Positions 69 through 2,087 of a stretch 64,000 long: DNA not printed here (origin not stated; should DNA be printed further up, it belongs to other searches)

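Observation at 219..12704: Candidate extracellular electron-transfer/respiratory module: three multihaem cytochromes, orphan Rieske protein, NHL propeller and TPR anchors, with dedicated System II cytochrome c maturation genes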

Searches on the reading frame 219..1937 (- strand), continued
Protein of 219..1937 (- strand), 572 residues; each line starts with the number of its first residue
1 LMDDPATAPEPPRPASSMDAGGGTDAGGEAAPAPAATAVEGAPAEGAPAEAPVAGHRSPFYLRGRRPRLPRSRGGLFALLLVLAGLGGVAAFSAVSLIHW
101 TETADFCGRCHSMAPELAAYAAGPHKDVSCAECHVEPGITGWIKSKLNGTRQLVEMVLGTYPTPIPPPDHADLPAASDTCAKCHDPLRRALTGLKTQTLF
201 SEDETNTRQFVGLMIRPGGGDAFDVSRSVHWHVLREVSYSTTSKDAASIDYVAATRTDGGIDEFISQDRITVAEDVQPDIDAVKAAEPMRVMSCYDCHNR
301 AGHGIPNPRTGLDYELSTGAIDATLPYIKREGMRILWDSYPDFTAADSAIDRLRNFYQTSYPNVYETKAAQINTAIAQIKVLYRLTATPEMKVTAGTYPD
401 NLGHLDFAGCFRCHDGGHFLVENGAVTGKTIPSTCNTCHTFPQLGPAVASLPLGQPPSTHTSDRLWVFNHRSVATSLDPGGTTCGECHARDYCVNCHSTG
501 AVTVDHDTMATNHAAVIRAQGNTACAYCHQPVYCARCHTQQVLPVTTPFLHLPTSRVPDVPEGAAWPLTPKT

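Call 24: search_solved_structures(query=window:219-1937:-, max_evalue=1, show_alignments=1)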
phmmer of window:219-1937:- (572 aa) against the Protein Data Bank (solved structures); distinct sequences matched with E-value up to 1: 5.
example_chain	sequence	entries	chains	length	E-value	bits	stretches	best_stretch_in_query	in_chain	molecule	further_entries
2j7a_C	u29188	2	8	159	3.3e-06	29.5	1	71-187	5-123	CYTOCHROME C QUINOL DEHYDROGENASE NRFH | NAPC/NIRT CYTOCHROME C FAMILY PROTEIN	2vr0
1qn0_A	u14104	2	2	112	0.38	12.8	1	122-185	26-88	CYTOCHROME C3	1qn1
1wad_A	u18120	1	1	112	0.39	12.7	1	122-185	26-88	CYTOCHROME C3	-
9jni_A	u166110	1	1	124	0.89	11.5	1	484-536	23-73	E3 ubiquitin-protein ligase KCMF1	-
9upz_A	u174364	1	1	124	0.97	11.4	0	484-536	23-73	E3 ubiquitin-protein ligase KCMF1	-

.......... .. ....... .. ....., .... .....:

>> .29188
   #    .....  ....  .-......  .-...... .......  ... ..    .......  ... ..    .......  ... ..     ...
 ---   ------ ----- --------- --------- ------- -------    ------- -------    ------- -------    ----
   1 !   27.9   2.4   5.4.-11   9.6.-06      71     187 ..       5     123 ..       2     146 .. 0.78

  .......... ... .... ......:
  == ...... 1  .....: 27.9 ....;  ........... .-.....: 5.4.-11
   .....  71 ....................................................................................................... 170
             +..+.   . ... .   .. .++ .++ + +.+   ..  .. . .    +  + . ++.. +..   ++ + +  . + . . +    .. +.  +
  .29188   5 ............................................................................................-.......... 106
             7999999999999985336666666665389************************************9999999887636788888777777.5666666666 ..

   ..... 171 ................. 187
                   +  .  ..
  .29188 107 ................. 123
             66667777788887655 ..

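Call 38: predict_structure(alignment_id=A1)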
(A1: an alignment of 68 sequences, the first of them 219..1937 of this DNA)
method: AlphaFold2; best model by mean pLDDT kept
length: 572 residues; sequences in the alignment: 68
mean_pLDDT: 59.7   pTM: 0.45
mean pLDDT of the five models: 59.7, 57.4, 57.0, 55.9, 55.3
residues with pLDDT >= 90: 124; 70-90: 65; 50-70: 116; < 50: 267
segments of 3 or more residues with pLDDT < 50: 1-52, 100-113, 115-117, 123-126, 130-134, 162-166, 189-218, 220-223, 227-231, 301-303, 401-411, 434-461, 463-504, 522-572
pLDDT, mean of each block of 10 residues (from residue 1): 35 33 32 38 42 51 69 92 91 68 45 47 48 55 64 67 52 67 53 36 32 38 47 72 76 88 93 97 92 65 66 95 97 92 94 97 98 98 83 59 37 67 93 47 30 39 35 33 31 36 47 55 41 33 37 41 39 36
secondary structure, 60 per line:
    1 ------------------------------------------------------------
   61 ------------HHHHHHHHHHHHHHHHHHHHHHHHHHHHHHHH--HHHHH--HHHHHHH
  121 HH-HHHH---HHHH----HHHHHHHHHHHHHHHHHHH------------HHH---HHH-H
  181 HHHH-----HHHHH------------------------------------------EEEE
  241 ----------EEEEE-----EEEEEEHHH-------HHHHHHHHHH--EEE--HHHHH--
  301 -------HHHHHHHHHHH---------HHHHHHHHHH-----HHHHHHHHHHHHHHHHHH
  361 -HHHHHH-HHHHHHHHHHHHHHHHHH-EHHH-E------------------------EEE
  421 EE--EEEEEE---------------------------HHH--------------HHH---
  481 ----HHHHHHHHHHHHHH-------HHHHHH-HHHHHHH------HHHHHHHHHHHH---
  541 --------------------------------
elements in order: H73-104 H107-111 H114-122 H124-127 H131-134 H139-157 H180-184 H190-194 E237-240 E251-255 E261-266 H277-286 E289-291 H294-298 H308-318 H328-337 H343-360 H362-367 H369-386 E418-422 E425-430 H485-498 H506-511 H513-519 H526-537

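Call 40: fold_search(model_id=the predicted structure, library=pdb)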
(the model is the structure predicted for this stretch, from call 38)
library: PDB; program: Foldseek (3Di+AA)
matches with E <= 10: 91; with E <= 0.001: 0
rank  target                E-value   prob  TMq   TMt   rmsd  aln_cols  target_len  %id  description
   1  2j7a_O                6.0e-02  0.99  0.16  0.48   6.6       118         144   21  Crystal structure of cytochrome c nitrite reductase NrfHA complex from Desulfovibrio vulgaris (released 2006-12-06)
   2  7obb_B                8.6e-01  0.02  0.07  0.04  21.6       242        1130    5  Cryo-EM structure of human RNA Polymerase I Open Complex (released 2021-12-08)
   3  2ckf_E                1.1e+00  0.10  0.04  0.05   9.9        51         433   20  Crystal Structure of the Terminal Component of the PAH-hydroxylating Dioxygenase from Sphingomonas sp CHY-1 (released 2007-01-02)
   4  2gbw_A                1.1e+00  0.10  0.04  0.05  10.1        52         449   19  Crystal Structure of Biphenyl 2,3-Dioxygenase from Sphingomonas yanoikuyae B1 (released 2007-03-20)
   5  2ckf_A                1.5e+00  0.08  0.04  0.05  10.2        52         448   19  Crystal Structure of the Terminal Component of the PAH-hydroxylating Dioxygenase from Sphingomonas sp CHY-1 (released 2007-01-02)
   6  7vba_B                1.5e+00  0.02  0.06  0.04  21.4       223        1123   10  Structure of the pre state human RNA Polymerase I Elongation Complex (released 2022-02-16)
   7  2gbw_C                2.1e+00  0.07  0.04  0.05  10.2        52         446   19  Crystal Structure of Biphenyl 2,3-Dioxygenase from Sphingomonas yanoikuyae B1 (released 2007-03-20)
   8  2ckf_C                2.3e+00  0.07  0.04  0.05   9.9        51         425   20  Crystal Structure of the Terminal Component of the PAH-hydroxylating Dioxygenase from Sphingomonas sp CHY-1 (released 2007-01-02)
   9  3en1_A                2.4e+00  0.06  0.04  0.06  10.9        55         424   22  Crystal structure of Toluene 2,3-Dioxygenase (released 2009-03-17)
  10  8dpv                  2.7e+00  0.12  0.09  0.21   8.8       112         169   12  The crystal structure of Interleukin-11, W147A mutant (released 2023-11-29)
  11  7et0_C                2.8e+00  0.02  0.07  0.06  17.4       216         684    7  Crystal structure of the complex formed by Wolbachia cytoplasmic incompatibility factors CinA and CinB from wPip (released 2021-11-10)
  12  7ocs_D                3.0e+00  0.08  0.07  0.06  14.8       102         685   12  Mannitol-1-phosphate bound to the phosphatase domain of the bifunctional mannitol-1-phosphate dehydrogenase/phosphatas (released 2022-04-27)
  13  1ouw_C                3.0e+00  0.04  0.05  0.15   8.2        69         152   12  Crystal structure of Calystegia sepium agglutinin (released 2003-11-11)
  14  5aew_W                3.2e+00  0.06  0.04  0.06  10.7        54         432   20  Crystal structure of II9 variant of Biphenyl dioxygenase from Burkholderia xenovorans LB400 in complex with biphenyl (released 2016-04-06)
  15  7esz_C                3.3e+00  0.02  0.07  0.06  17.4       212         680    8  Crystal structure of the complex formed by Wolbachia cytoplasmic incompatibility factors CinA and CinB with Mn2+ from  (released 2021-11-10)
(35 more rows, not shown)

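Call 41: search_protein_families(library=ncbifam, proteins=[window:219-1937:-], max_evalue=0.001)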
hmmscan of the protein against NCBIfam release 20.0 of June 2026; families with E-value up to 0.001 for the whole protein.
window:219-1937:- (572 aa): 4 families
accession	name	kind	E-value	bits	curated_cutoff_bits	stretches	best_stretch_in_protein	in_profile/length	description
TIGR03153.1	cytochr_NrfH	equivalog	2.6e-13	50.2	134.2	1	79-192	3-117/138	cytochrome c nitrite reductase small subunit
TIGR02162.1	torC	equivalog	4e-08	32.9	478.2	1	75-163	15-110/387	pentaheme c-type cytochrome TorC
NF011606.0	PRK15032.1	equivalog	5.9e-07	28.9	455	1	70-156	11-103/390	pentaheme c-type cytochrome TorC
TIGR02161.1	napC_nirT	subfamily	1.4e-05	25.1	310.6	0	79-161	19-109/185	periplasmic nitrate (or nitrite) reductase c-type cytochrome, NapC/NirT family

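Call 48: find_encoding_contigs(protein=P0002, flank=10000, max_places=3)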
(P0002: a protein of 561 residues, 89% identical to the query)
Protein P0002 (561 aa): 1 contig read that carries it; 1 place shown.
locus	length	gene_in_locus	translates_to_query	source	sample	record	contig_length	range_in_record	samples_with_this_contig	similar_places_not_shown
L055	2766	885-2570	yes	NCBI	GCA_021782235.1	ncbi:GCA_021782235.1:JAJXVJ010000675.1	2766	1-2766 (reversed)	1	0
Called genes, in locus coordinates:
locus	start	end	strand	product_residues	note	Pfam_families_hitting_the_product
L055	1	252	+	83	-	?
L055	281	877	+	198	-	PF08534:Redoxin, PF00578:AhpC-TSA, PF00085:Thioredoxin (faint), PF13098:Thioredoxin_2, PF13905:Thioredoxin_8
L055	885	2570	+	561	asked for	PF03264:Cytochrom_NNT, PF14522:Cytochrome_C7 (faint)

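Call 54: find_encoding_contigs(protein=P0121, flank=10000, max_places=4)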
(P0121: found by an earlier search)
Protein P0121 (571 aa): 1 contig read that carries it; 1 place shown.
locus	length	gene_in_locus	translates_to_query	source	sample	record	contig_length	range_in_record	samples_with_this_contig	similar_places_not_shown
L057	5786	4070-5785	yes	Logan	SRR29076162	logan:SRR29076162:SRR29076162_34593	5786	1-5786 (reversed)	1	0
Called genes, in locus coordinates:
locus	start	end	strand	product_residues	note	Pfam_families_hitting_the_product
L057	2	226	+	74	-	?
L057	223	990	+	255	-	PF02683:DsbD_TM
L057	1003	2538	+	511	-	PF05140:ResB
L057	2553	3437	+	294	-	PF01578:Cytochrom_C_asm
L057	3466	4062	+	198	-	PF08534:Redoxin, PF00578:AhpC-TSA, PF00085:Thioredoxin (faint), PF13098:Thioredoxin_2, PF13905:Thioredoxin_8 (weak)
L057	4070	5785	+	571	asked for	PF03264:Cytochrom_NNT, PF14522:Cytochrome_C7 (faint)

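Call 55: find_encoding_contigs(protein=P0124, flank=10000, max_places=4)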
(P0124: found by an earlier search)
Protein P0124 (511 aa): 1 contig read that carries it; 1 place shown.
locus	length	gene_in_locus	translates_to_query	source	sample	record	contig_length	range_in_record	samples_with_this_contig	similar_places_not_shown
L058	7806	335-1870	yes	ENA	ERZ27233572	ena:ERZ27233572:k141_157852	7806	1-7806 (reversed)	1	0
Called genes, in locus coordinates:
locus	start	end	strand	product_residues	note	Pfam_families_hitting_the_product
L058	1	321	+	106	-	?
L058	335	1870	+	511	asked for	PF05140:ResB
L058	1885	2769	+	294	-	PF01578:Cytochrom_C_asm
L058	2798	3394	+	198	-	PF08534:Redoxin, PF00578:AhpC-TSA, PF00085:Thioredoxin (faint), PF13098:Thioredoxin_2, PF13905:Thioredoxin_8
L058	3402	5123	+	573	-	PF03264:Cytochrom_NNT, PF14522:Cytochrome_C7 (faint)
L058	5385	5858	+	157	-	PF00355:Rieske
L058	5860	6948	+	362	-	PF00033:Cytochrome_B, PF13631:Cytochrom_B_N_2, PF00032:Cytochrom_B_C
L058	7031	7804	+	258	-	?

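Call 80: search_solved_structures(query=A1, max_evalue=1)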
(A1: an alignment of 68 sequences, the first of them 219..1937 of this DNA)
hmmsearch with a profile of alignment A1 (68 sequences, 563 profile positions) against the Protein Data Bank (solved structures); distinct sequences matched with E-value up to 1: 11.
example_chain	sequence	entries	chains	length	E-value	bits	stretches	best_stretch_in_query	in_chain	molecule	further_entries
2j7a_C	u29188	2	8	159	3.2e-10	42.3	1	62-198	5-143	CYTOCHROME C QUINOL DEHYDROGENASE NRFH | NAPC/NIRT CYTOCHROME C FAMILY PROTEIN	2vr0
1wad_A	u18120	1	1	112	0.0042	18.8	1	111-187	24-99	CYTOCHROME C3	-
1qn0_A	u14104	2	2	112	0.0063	18.3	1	111-187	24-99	CYTOCHROME C3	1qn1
9odx_A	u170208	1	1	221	0.11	14.1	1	422-466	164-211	Protein unc-119 homolog B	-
7ok6_HHH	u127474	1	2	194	0.13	14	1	421-465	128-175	Protein unc-119 homolog B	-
7ok7_G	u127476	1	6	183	0.16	13.6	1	421-464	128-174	Protein unc-119 homolog B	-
3mtg_A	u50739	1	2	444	0.23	13.1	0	343-405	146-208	Putative adenosylhomocysteinase 2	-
1bcc_D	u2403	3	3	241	0.56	11.8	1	448-496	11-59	UBIQUINOL CYTOCHROME C OXIDOREDUCTASE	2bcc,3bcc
9jni_A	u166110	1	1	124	0.87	11.2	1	473-533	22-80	E3 ubiquitin-protein ligase KCMF1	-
9upz_A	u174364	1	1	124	0.87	11.2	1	473-533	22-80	E3 ubiquitin-protein ligase KCMF1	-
4d6t_D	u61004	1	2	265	0.94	11.1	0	448-496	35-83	CYTOCHROME C1, HEME PROTEIN, MITOCHONDRIAL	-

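Call 89: search_protein_representatives(protein=window:219-1937:-)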
Query: 572 residues. Proteins with E-value up to 0.001 (for the whole library): 2885; up to 1e-10: 1257; up to 1e-30: 392. The best 150 are listed.
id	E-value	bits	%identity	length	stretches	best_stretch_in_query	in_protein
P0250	4.2e-218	742.4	60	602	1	5-568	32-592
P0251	3.3e-144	498.4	64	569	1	97-422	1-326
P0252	7.2e-140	484.1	42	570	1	4-544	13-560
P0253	6.9e-132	457.7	63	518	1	39-355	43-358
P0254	9.5e-122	424.2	43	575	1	27-542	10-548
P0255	1.9e-118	413.3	41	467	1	87-550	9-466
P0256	4.7e-117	408.7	40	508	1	82-543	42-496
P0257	4.9e-116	405.4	38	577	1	8-540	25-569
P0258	4.3e-114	399.0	62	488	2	135-378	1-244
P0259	6.8e-110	385.1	44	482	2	62-445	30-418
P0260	7.6e-109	381.6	75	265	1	96-310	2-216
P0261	5.1e-104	365.7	41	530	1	62-546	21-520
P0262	8.2e-97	341.9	38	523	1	65-549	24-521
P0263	7.3e-95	335.5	47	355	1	211-548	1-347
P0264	1.2e-91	324.8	37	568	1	27-513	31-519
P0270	2.8e-81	290.6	36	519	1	59-542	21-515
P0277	6.4e-69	249.8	39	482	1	71-441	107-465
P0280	2.3e-67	244.6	38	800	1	96-490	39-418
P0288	1.4e-65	238.8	38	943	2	41-505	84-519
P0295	2.6e-64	234.6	38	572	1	67-444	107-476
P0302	9.8e-62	226.1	34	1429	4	71-498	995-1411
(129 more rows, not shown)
